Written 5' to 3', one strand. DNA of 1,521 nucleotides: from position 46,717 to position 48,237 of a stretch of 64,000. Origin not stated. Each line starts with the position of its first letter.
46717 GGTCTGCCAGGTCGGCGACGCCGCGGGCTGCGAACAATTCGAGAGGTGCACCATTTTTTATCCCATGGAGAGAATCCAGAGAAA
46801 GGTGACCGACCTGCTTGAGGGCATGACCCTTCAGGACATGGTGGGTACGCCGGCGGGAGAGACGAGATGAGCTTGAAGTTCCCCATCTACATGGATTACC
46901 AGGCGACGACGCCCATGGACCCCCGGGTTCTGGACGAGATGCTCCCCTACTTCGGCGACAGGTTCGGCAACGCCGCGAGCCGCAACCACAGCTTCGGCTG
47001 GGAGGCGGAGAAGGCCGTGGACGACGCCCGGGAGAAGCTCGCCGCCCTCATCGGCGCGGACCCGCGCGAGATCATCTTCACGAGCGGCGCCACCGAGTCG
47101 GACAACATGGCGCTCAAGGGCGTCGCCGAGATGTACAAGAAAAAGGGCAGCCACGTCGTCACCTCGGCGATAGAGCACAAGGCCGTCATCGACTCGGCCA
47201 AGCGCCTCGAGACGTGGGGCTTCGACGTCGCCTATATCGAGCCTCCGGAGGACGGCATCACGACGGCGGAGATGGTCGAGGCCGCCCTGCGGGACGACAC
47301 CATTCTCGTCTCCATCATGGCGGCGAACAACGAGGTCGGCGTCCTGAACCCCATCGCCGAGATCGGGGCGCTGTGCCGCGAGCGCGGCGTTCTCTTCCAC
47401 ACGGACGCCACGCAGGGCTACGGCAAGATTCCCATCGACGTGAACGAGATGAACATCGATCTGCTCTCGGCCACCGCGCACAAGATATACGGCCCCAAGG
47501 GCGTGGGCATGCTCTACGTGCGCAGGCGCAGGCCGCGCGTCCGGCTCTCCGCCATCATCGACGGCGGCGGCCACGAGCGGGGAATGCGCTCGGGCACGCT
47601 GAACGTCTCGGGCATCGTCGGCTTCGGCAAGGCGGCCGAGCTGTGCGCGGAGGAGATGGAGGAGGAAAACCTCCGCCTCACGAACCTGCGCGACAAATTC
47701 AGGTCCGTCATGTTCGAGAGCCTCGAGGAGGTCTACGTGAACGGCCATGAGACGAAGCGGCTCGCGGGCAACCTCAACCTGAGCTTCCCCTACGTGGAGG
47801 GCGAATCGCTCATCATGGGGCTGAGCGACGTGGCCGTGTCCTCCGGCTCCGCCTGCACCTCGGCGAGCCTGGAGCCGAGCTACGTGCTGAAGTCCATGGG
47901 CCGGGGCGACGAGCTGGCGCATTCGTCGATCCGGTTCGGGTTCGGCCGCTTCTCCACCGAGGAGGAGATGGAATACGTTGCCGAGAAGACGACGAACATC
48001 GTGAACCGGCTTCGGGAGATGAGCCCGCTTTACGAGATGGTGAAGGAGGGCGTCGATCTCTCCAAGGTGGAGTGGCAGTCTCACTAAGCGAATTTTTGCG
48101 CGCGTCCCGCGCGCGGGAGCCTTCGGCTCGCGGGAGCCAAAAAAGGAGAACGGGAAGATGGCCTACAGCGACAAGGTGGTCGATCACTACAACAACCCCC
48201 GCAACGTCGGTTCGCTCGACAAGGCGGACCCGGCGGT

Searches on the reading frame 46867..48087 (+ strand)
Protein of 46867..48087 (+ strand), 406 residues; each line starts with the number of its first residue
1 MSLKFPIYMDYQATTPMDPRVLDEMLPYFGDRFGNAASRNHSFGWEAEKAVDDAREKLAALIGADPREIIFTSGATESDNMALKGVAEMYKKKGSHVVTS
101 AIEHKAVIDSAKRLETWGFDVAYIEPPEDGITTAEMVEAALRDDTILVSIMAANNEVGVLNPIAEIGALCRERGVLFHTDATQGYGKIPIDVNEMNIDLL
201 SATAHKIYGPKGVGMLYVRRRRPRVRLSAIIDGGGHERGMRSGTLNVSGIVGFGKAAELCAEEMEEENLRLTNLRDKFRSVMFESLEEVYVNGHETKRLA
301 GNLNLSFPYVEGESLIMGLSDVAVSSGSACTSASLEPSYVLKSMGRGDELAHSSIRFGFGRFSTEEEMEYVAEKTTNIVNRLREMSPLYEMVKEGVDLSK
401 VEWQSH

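Call 79: search_protein_families(library=pfam, proteins=[window:46867-48087:+], max_evalue=0.00001)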
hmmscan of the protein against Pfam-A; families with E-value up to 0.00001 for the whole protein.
window:46867-48087:+ (406 aa): 1 family
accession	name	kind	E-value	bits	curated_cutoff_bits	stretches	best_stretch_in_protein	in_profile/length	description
PF00266.25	Aminotran_5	-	1.6e-80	271.3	21.5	1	7-370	1-370/371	Aminotransferase class-V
